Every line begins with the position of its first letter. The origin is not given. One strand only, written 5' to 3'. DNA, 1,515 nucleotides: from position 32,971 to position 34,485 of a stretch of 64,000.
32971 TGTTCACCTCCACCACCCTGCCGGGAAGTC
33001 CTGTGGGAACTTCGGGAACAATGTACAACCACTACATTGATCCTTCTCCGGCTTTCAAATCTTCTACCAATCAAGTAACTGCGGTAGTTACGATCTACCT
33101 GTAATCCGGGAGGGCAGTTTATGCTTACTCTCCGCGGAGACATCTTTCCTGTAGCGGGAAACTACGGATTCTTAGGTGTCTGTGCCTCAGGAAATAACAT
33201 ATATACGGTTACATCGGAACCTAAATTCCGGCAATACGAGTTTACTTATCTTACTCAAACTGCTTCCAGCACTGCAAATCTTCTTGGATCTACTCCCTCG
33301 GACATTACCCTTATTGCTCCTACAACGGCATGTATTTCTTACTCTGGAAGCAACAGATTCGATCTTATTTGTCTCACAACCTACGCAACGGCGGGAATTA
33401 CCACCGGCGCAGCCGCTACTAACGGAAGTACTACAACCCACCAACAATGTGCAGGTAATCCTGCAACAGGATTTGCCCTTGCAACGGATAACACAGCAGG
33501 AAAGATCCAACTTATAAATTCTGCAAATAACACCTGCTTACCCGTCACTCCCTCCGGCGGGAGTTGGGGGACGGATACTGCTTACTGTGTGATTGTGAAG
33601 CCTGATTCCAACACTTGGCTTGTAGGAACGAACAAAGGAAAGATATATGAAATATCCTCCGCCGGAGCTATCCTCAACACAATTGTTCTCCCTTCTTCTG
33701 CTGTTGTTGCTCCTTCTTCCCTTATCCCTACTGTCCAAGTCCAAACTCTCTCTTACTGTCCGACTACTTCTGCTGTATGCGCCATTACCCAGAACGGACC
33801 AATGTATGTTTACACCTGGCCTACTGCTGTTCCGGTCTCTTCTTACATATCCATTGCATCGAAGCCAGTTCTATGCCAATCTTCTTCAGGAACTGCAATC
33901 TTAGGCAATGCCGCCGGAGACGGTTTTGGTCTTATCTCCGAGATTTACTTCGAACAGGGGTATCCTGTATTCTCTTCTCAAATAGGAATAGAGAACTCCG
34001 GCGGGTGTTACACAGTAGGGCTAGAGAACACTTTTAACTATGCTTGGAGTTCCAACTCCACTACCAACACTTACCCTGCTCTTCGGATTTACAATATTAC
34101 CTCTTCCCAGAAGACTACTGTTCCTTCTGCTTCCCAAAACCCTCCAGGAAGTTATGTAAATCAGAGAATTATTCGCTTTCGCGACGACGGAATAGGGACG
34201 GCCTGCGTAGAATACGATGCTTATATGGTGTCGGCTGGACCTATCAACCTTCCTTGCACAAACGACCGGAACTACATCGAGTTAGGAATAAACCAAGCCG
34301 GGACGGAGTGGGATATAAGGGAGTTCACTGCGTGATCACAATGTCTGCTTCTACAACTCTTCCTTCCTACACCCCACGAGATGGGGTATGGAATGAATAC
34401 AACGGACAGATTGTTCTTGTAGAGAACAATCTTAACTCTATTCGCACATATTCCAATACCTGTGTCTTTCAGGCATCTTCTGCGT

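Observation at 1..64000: Asymmetric 8-mer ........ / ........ is iterated about 70 times across the element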

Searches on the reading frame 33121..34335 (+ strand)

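Call 7: search_protein_families(library=pfam, proteins=[window:33121-34335:+], max_evalue=0.01)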
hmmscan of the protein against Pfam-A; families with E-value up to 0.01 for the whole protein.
window:33121-34335:+ (404 aa): 1 family
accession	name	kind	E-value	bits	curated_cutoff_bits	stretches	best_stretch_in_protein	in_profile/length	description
PF14200.12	RicinB_lectin_2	-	0.00078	20.5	25.6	0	96-152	30-85/89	Ricin-type beta-trefoil lectin domain-like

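Call 8: search_protein_families(library=phrogs, proteins=[window:33121-34335:+], max_evalue=0.001)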
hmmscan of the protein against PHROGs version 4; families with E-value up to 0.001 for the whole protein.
window:33121-34335:+ (404 aa): 0 families
